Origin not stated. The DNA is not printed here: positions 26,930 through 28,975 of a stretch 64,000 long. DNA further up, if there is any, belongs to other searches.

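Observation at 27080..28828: Hel308-like helicase gene encoding only domains 2–5 (no RecA1/Walker A/B): split gene or truncated helicase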

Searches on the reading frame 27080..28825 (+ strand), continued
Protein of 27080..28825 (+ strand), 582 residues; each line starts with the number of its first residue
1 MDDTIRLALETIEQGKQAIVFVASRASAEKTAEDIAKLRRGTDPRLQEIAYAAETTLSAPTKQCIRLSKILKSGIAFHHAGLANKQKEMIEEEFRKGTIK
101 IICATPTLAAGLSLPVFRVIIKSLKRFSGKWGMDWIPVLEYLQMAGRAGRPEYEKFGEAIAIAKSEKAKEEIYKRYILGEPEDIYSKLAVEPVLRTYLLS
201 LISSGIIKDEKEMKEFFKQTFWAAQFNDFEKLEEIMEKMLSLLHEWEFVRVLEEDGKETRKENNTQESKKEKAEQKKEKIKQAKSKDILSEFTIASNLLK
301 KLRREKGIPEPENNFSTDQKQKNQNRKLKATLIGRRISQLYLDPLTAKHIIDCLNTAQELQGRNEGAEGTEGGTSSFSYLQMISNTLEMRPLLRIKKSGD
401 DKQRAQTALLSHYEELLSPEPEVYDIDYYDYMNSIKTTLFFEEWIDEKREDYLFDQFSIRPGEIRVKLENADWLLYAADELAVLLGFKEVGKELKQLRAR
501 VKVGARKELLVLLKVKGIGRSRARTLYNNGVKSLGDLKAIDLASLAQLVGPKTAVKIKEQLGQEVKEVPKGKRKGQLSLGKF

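Call 8: find_homologous_proteins(query=window:27080-28825:+, max_evalue=1e-10)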
Query window:27080-28825:+ (582 aa): 7306 proteins with E <= 1e-10 among 8000 candidates; the best 120 are listed.
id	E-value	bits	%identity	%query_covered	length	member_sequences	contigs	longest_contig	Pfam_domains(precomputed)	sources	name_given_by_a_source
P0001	0.0e+0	1256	99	100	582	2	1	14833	PF10391.16,PF14520.13,PF00271.38,PF21280.3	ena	-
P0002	4.8e-215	733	63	100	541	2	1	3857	PF20470.5,PF14520.13,PF00271.38,PF21280.3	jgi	-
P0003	6.2e-211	720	60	100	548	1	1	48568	PF20470.5,PF14520.13,PF00271.38,PF21280.3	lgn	-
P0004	2.6e-207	708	59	100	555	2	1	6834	PF20470.5,PF14520.13,PF00271.38,PF21280.3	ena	-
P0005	1.8e-205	702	58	100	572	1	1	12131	PF20470.5,PF14520.13,PF00271.38,PF21280.3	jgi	-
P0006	2.1e-205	701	59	100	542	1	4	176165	PF20470.5,PF14520.13,PF00271.38,PF21280.3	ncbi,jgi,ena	-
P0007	3.1e-205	701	59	100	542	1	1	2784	PF20470.5,PF14520.13,PF00271.38,PF21280.3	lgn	-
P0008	7.9e-204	696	58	100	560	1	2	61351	PF20470.5,PF14520.13,PF00271.38,PF21280.3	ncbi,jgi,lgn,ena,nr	ncbi:MAG: helicase-related protein [archaeon]|nr:hypothetical protein [Nanoarchaeota archaeon]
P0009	1.3e-203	695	58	100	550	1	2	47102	PF20470.5,PF14520.13,PF00271.38,PF21280.3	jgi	-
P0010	4.3e-202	690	59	100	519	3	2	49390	PF20470.5,PF00271.38,PF21280.3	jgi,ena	-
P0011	3.3e-201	688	59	100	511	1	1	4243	PF14520.13,PF00271.38,PF21280.3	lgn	-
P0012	5.8e-198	677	57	100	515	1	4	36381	PF00271.38,PF21280.3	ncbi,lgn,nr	ncbi:MAG: hypothetical protein KKA62_00015 [Nanoarchaeota archaeon]|nr:hypothetical protein [Nanoarc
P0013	2.2e-197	675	57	100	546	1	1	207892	PF20470.5,PF00271.38,PF21280.3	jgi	jgi:helicase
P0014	9.7e-197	673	58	100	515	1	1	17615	PF14520.13,PF21999.3,PF00271.38,PF21280.3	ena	-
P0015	2.0e-196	672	58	100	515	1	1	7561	PF14520.13,PF00271.38,PF21280.3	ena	-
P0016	5.4e-196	670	57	100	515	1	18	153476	PF00271.38,PF21280.3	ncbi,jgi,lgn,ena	jgi:helicase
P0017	8.9e-196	670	57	100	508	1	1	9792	PF20470.5,PF14520.13,PF00271.38,PF21280.3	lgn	-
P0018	1.8e-195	669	56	100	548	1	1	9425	PF10391.16,PF20470.5,PF00271.38,PF21280.3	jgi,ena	jgi:helicase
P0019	1.9e-195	669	58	100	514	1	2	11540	PF00271.38,PF21280.3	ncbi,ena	-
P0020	2.0e-195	668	55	100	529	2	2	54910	PF20470.5,PF00271.38,PF21280.3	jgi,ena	jgi:helicase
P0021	3.6e-195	668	58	100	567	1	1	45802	PF20470.5,PF14520.13,PF00271.38,PF21280.3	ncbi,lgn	-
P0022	5.1e-195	667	56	100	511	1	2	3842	PF20470.5,PF14520.13,PF00271.38,PF21280.3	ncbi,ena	-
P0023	7.4e-195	667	58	100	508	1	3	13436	PF14520.13,PF00271.38,PF21280.3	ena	-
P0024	1.9e-194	665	58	100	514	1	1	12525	PF20470.5,PF00271.38,PF21280.3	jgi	-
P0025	2.0e-194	665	56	100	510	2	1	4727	PF14520.13,PF00271.38,PF21280.3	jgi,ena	-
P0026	2.3e-194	665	58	100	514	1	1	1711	PF14520.13,PF21999.3,PF00271.38,PF21280.3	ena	-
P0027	2.7e-194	665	57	100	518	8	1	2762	PF20470.5,PF00271.38,PF21280.3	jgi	-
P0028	3.3e-194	664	57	100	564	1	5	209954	PF20470.5,PF14520.13,PF00271.38,PF21280.3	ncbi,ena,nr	ncbi:hypothetical protein CL619_01205 [archaeon]|nr:hypothetical protein [archaeon]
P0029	5.5e-194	664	57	100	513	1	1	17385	PF00271.38,PF21280.3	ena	-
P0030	9.9e-194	663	57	100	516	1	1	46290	PF14520.13,PF00271.38,PF21280.3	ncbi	-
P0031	1.0e-193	663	55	100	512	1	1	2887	PF20470.5,PF00271.38,PF21280.3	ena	-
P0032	1.1e-193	663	57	100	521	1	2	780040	PF20470.5,PF00271.38,PF21280.3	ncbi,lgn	-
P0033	1.3e-193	662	55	100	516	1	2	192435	PF00271.38,PF21280.3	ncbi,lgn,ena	-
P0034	1.3e-193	662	56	100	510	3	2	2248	PF00271.38,PF21280.3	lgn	-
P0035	3.1e-193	661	57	100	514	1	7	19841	PF00271.38,PF21280.3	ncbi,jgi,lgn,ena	-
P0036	3.6e-193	661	57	100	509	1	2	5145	PF10391.16,PF20470.5,PF00271.38,PF21280.3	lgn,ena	-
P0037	6.9e-193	660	57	100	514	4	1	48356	PF00271.38,PF21280.3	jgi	jgi:helicase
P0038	1.0e-192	659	57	100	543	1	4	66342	PF14520.13,PF00271.38,PF21280.3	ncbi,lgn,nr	ncbi:MAG: helicase-related protein [Nanoarchaeota archaeon]|nr:hypothetical protein [Nanoarchaeota a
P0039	1.2e-192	659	56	99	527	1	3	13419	PF14520.13,PF00271.38,PF21280.3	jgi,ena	-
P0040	1.3e-192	659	57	100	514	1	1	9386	PF14520.13,PF00271.38,PF21280.3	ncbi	-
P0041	1.8e-192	659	57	100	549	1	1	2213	PF20470.5,PF00271.38,PF21280.3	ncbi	-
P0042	1.8e-192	659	57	100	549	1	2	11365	PF20470.5,PF00271.38,PF21280.3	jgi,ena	-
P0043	2.2e-192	658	58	100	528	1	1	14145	PF14520.13,PF00271.38,PF21280.3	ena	-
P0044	3.7e-192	658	58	100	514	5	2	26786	PF20470.5,PF00271.38,PF21280.3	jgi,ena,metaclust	metaclust:\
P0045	8.4e-192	657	56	100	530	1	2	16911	PF20470.5,PF00271.38,PF21280.3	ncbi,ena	-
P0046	1.1e-191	656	55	100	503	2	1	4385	PF00271.38,PF21280.3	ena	-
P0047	1.1e-191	656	56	100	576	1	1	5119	PF20470.5,PF14520.13,PF00271.38,PF21280.3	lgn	-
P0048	5.1e-191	654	57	100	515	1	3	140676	PF00271.38,PF21280.3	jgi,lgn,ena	jgi:helicase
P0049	5.7e-191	654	57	100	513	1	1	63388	PF20470.5,PF00271.38,PF21280.3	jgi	jgi:helicase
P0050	1.1e-190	653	55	100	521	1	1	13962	PF14520.13,PF00271.38,PF21280.3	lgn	-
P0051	2.6e-190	652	73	43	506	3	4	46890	PF20470.5,PF14520.13,PF00271.38,PF21280.3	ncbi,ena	-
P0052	2.7e-190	652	57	100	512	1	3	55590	PF14520.13,PF00271.38,PF21280.3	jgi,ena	jgi:helicase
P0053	3.3e-190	651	57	100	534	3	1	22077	PF10391.16,PF20470.5,PF14520.13,PF00271.38,PF21280.3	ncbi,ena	-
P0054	3.5e-190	651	57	100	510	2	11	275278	PF20470.5,PF00271.38,PF21280.3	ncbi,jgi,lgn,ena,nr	ncbi:hypothetical protein HOD05_01265 [Candidatus Woesearchaeota archaeon]|jgi:helicase|nr:hypotheti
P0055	3.8e-190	651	55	100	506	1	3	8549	PF14520.13,PF00271.38,PF21280.3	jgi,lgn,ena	-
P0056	4.0e-190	651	56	100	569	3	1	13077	PF10391.16,PF20470.5,PF14520.13,PF21999.3,PF00271.38,PF21280.3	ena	-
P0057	4.5e-190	651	57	100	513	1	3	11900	PF14520.13,PF00271.38,PF21280.3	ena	-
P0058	5.5e-190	651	55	100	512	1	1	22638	PF10391.16,PF20470.5,PF14520.13,PF00271.38,PF21280.3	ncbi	-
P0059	6.3e-190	650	56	100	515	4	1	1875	PF00271.38,PF21280.3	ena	-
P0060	8.6e-190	650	57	100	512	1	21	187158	PF14520.13,PF00271.38,PF21280.3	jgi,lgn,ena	jgi:helicase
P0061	9.0e-190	650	56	100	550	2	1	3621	PF10391.16,PF14520.13,PF00271.38,PF21280.3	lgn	-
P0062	1.4e-189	649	57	100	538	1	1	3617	PF10391.16,PF14520.13,PF00271.38,PF21280.3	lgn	-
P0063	1.4e-189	649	72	43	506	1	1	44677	PF20470.5,PF00271.38,PF21280.3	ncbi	-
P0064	1.9e-189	649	56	100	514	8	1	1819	PF00271.38,PF21280.3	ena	-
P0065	3.3e-189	648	55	100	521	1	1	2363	PF10391.16,PF20470.5,PF14520.13,PF00271.38,PF21280.3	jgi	jgi:helicase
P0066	3.6e-189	648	57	100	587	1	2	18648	PF20470.5,PF14520.13,PF00271.38,PF21280.3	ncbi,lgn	-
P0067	4.0e-189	648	54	100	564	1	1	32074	PF20470.5,PF14520.13,PF00271.38,PF21280.3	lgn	-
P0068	5.6e-189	647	55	100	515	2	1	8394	PF20470.5,PF14520.13,PF00271.38,PF21280.3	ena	-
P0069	5.8e-189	647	56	100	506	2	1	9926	PF14520.13,PF00271.38,PF21280.3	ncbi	-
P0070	5.8e-189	647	56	100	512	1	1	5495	PF20470.5,PF00271.38,PF21280.3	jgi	jgi:helicase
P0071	9.4e-189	646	53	100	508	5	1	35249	PF14520.13,PF00271.38,PF21280.3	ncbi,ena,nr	ncbi:hypothetical protein HOI26_02490 [Candidatus Woesearchaeota archaeon]|nr:hypothetical protein [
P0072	1.2e-188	646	55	100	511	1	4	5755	PF00271.38,PF21280.3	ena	-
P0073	2.7e-188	645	54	100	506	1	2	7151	PF00271.38,PF21280.3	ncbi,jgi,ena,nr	ncbi:hypothetical protein COV17_00505 [Candidatus Woesearchaeota archaeon CG10_big_fil_rev_8_21_14_0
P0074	4.0e-188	644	72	43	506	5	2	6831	PF00271.38,PF21280.3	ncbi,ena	ncbi:MAG: helicase-related protein [Nanoarchaeota archaeon]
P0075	4.8e-188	644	56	100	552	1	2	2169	PF20470.5,PF14520.13,PF00271.38,PF21280.3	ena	-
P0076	5.7e-188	644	56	100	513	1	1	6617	PF14520.13,PF00271.38,PF21280.3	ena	-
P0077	6.1e-188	644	55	100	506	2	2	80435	PF20470.5,PF14520.13,PF00271.38,PF21280.3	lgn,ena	-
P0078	6.6e-188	644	73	43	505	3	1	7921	PF14520.13,PF00271.38,PF21280.3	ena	-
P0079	6.9e-188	644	56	100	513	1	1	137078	PF00271.38,PF21280.3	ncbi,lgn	-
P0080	7.0e-188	644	56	100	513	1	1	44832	PF14520.13,PF00271.38,PF21280.3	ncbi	-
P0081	7.2e-188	644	73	43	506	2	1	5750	PF14520.13,PF00271.38,PF21280.3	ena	-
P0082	8.5e-188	643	55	100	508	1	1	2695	PF14520.13,PF00271.38,PF21280.3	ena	-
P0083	9.8e-188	643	57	100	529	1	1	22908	PF10391.16,PF14520.13,PF00271.38,PF21280.3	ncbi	ncbi:MAG: helicase-related protein [Nanoarchaeota archaeon]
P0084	1.5e-187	642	56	100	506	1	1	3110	PF20470.5,PF00271.38,PF21280.3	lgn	-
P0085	1.9e-187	642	55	100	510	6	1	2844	PF14520.13,PF00271.38,PF21280.3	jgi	-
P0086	2.0e-187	642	71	43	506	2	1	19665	PF20470.5,PF14520.13,PF00271.38,PF21280.3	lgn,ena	-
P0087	2.7e-187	642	57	100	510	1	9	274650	PF20470.5,PF00271.38,PF21280.3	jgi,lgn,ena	jgi:helicase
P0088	3.9e-187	641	56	100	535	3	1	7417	PF14520.13,PF00271.38,PF21280.3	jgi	-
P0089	4.4e-187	641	55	100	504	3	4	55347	PF14520.13,PF00271.38,PF21280.3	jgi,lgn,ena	-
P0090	5.4e-187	641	54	100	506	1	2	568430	PF00271.38,PF21280.3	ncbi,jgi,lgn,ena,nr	ncbi:hypothetical protein COV20_05935 [Candidatus Woesearchaeota archaeon CG10_big_fil_rev_8_21_14_0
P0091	6.6e-187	640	56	100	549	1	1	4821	PF14520.13,PF00271.38,PF21280.3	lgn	-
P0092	7.3e-187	640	56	100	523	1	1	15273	PF20470.5,PF14520.13,PF00271.38,PF21280.3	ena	-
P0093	7.7e-187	640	72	44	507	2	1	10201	PF14520.13,PF00271.38,PF21280.3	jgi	jgi:helicase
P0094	1.1e-186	640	55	100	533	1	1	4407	PF14520.13,PF00271.38,PF21280.3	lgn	-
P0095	1.1e-186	640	57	100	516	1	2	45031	PF14520.13,PF00271.38,PF21280.3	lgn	-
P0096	1.1e-186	640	56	100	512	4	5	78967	PF14520.13,PF00271.38,PF21280.3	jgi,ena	jgi:helicase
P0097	1.8e-186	639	53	100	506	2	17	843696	PF20470.5,PF14520.13,PF00271.38,PF21280.3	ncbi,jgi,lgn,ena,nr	ncbi:hypothetical protein HOL21_04585 [Candidatus Woesearchaeota archaeon]|nr:hypothetical protein [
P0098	1.9e-186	639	55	100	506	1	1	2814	PF20470.5,PF00271.38,PF21280.3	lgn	-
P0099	2.0e-186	639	56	100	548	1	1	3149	PF20470.5,PF14520.13,PF00271.38,PF21280.3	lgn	-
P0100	2.1e-186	639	55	100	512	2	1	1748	PF20470.5,PF14520.13,PF00271.38,PF21280.3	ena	-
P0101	2.9e-186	638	54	100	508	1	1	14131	PF00271.38,PF21280.3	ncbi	-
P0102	2.9e-186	638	74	43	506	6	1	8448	PF20470.5,PF00271.38,PF21280.3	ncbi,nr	ncbi:MAG: helicase-related protein [Nanoarchaeota archaeon]|nr:helicase-related protein [Nanoarchaeo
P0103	7.5e-186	637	70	43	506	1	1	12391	PF14520.13,PF00271.38,PF21280.3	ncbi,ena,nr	ncbi:MAG TPA: helicase-related protein [Candidatus Nanoarchaeia archaeon]|nr:helicase-related protei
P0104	7.7e-186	637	70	43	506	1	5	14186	PF00271.38,PF21280.3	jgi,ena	-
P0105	7.9e-186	637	55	100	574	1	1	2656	PF10391.16,PF20470.5,PF14520.13,PF21999.3,PF00271.38,PF21280.3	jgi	jgi:helicase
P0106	8.2e-186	637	56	100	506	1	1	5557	PF14520.13,PF00271.38,PF21280.3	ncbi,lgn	-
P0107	8.3e-186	637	71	43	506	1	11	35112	PF00271.38,PF21280.3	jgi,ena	-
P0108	8.7e-186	637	55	100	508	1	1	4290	PF20470.5,PF14520.13,PF00271.38,PF21280.3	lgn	-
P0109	1.3e-185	636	73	43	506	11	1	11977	PF20470.5,PF14520.13,PF00271.38,PF21280.3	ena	-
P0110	1.4e-185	636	55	100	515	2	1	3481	PF00271.38,PF21280.3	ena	-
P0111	1.8e-185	636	54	100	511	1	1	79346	PF14520.13,PF00271.38,PF21280.3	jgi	jgi:helicase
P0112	1.9e-185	636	55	100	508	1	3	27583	PF20470.5,PF14520.13,PF00271.38,PF21280.3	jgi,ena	-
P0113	2.4e-185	635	54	100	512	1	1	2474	PF14520.13,PF00271.38,PF21280.3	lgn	-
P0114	2.5e-185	635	55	100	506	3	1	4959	PF14520.13,PF00271.38,PF21280.3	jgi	-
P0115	5.8e-185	634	70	43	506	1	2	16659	PF00271.38,PF21280.3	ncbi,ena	ncbi:MAG: helicase-related protein [Nanoarchaeota archaeon]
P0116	7.1e-185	634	54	100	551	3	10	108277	PF20470.5,PF14520.13,PF00271.38,PF21280.3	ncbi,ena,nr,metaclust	ncbi:hypothetical protein HN385_02925 [archaeon]|nr:hypothetical protein [archaeon] MBT3450580.1 hyp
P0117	7.9e-185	634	55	100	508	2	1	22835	PF00271.38,PF21280.3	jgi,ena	-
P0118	9.0e-185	633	55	100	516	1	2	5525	PF14520.13,PF00271.38,PF21280.3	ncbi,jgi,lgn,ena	-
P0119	9.1e-185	633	54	100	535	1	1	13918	PF20470.5,PF00271.38,PF21280.3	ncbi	ncbi:MAG: helicase-related protein [Candidatus Woesearchaeota archaeon]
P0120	1.2e-184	633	48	100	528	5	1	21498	PF00271.38,PF21280.3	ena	-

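Call 10: find_encoding_contigs(protein=P0097, flank=10000, max_places=3)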
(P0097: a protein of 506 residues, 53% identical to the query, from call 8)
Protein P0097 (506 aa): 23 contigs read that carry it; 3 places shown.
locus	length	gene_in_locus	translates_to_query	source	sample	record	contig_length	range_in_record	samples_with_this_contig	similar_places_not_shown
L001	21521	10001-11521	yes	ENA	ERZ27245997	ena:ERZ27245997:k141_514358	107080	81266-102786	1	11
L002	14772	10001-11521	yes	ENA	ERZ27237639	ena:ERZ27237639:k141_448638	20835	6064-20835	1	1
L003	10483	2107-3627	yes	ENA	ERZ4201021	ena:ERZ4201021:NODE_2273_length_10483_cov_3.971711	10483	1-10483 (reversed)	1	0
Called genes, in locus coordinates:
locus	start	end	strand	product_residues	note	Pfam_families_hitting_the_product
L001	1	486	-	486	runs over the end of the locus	PF04055:Radical_SAM (weak)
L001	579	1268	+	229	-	PF01712:dNK, PF13238:AAA_18 (faint)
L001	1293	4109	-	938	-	PF19077:Big_13 (faint), PF13750:Big_3_3 (faint)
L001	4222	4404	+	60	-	-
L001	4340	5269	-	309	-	-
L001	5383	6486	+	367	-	PF17963:Big_9 (faint), PF00801:PKD (faint), PF19410:DUF5980 (faint)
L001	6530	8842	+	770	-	PF05345:He_PIG (faint), PF17963:Big_9 (faint), PF17803:Cadherin_4 (faint), PF19410:DUF5980 (faint), PF13927:Ig_3 (faint), PF00801:PKD (weak), PF18911:PKD_4 (weak)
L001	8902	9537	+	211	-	-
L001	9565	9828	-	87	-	-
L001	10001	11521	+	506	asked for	PF00271:Helicase_C, PF20470:HTH_61 (faint), PF21280:Helicase_dom4_arc, PF14520:HHH_5 (faint)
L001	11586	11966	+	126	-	-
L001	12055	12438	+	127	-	-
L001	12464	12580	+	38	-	-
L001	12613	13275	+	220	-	PF00211:Guanylate_cyc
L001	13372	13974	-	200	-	-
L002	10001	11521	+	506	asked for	PF00271:Helicase_C, PF20470:HTH_61 (faint), PF21280:Helicase_dom4_arc, PF14520:HHH_5 (faint)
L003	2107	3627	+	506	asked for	PF00271:Helicase_C, PF20470:HTH_61 (faint), PF21280:Helicase_dom4_arc, PF14520:HHH_5 (faint)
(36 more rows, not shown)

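Call 11: find_encoding_contigs(protein=P0001, flank=10000, max_places=3)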
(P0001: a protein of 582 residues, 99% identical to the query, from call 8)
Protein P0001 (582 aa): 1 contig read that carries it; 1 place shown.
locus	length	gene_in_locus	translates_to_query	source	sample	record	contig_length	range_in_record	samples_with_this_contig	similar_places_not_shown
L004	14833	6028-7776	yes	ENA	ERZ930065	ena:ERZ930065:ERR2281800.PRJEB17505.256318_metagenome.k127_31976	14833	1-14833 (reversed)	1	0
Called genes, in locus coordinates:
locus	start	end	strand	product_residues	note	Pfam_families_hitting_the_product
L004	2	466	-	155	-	?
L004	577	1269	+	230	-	PF01712:dNK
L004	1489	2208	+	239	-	PF04402:SIMPL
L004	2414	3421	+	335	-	PF00801:PKD (faint), PF18911:PKD_4 (faint)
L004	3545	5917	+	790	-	PF17803:Cadherin_4 (faint), PF17963:Big_9 (faint), PF05345:He_PIG (faint), PF00801:PKD (weak), PF18911:PKD_4 (weak)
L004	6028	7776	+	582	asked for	PF00271:Helicase_C, PF10391:DNA_pol_lambd_f (faint), PF21280:Helicase_dom4_arc, PF14520:HHH_5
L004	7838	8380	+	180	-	PF00252:Ribosomal_L16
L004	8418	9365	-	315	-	-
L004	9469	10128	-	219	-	PF02954:HTH_8 (weak)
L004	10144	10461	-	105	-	-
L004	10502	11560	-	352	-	PF01368:DHH, PF02272:DHHA1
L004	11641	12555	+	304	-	PF06325:PrmA (weak), PF13649:Methyltransf_25 (weak)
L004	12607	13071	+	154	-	PF12670:DUF3792 (weak)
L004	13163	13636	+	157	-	-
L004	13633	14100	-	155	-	PF00383:dCMP_cyt_deam_1, PF14437:MafB19-deam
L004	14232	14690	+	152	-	-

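Call 18: find_related_loci(query=A1, collection=genome_contigs, flank=10000)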
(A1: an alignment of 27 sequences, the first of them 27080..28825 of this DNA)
Query A1 (582 aa) in genome_contigs; peptide patterns used: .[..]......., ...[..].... (x = any residue, [..] = any of these).
363 stretches matched a pattern; 329 encode a relative of the query (tblastn E <= 1e-3); the best 80 are kept; 80 distinct loci.
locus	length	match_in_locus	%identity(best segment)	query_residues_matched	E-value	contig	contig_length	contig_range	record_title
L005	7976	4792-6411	59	1-582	0e+0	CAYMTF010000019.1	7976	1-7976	MAG TPA_asm: uncultured Methanosarcinales archaeon isolate SRP077602_co11_565 genome assembly, contig: NODE_11615_length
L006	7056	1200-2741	57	1-582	0e+0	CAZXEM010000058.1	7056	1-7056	MAG TPA_asm: uncultured Methanosarcinales archaeon isolate binchicken_co28_250 genome assembly, contig: NODE_6909_length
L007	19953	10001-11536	57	1-582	0e+0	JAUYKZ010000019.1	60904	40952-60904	MAG: archaeon isolate C24_metabat.bin.228 C24_k141_75848, whole genome shotgun sequence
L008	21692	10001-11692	57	1-582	0e+0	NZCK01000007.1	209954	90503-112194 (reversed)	MAG: archaeon isolate ARS1203 MHASMcontig_130764, whole genome shotgun sequence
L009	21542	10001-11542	55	1-582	0e+0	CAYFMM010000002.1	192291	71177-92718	MAG TPA_asm: uncultured Methanosarcinales archaeon isolate ERP019367_co1_44 genome assembly, contig: NODE_97_length_1922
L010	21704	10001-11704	56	1-582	0e+0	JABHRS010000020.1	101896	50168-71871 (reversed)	MAG: archaeon isolate SI039_bin19 k141_752006, whole genome shotgun sequence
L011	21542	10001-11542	57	1-582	0e+0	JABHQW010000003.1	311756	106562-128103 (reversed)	MAG: Candidatus Woesearchaeota archaeon isolate SI039_bin115 k141_537353, whole genome shotgun sequence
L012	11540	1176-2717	58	1-582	0e+0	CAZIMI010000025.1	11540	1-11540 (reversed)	MAG TPA_asm: uncultured Methanosarcinales archaeon isolate SRP077602_co6_348 genome assembly, contig: NODE_8698_length_1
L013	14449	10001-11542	55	1-582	0e+0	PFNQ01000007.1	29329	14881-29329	MAG: Candidatus Woesearchaeota archaeon CG_4_10_14_0_2_um_filter_33_13 CG_4_10_14_0.2_scaffold_472_c, whole genome shotg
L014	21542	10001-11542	57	1-582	0e+0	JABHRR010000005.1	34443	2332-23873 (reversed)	MAG: Candidatus Woesearchaeota archaeon isolate SI039_bin18 k141_56326, whole genome shotgun sequence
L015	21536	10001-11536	55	1-582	0e+0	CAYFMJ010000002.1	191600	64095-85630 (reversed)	MAG TPA_asm: uncultured Methanosarcinales archaeon isolate ERP019367_co1_71 genome assembly, contig: NODE_100_length_191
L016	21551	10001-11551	55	1-582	0e+0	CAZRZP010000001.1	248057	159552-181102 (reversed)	MAG TPA_asm: uncultured Methanosarcinales archaeon isolate SRP200020_co5_201 genome assembly, contig: NODE_34_length_248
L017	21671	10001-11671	58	1-582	0e+0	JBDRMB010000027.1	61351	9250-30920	MAG: archaeon isolate MEGAHIT-group-1.81 k141_10092383, whole genome shotgun sequence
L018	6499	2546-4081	56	2-582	0e+0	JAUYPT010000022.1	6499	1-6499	MAG: Nanoarchaeota archaeon isolate C4_metabat.bin.53 C4_k141_102726, whole genome shotgun sequence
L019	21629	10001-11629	57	1-582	0e+0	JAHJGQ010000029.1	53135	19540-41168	MAG: Nanoarchaeota archaeon isolate Modern_marine_glass_biofilm.mb.79 Modern_marine_glas.mb.79_k141_164762, whole genome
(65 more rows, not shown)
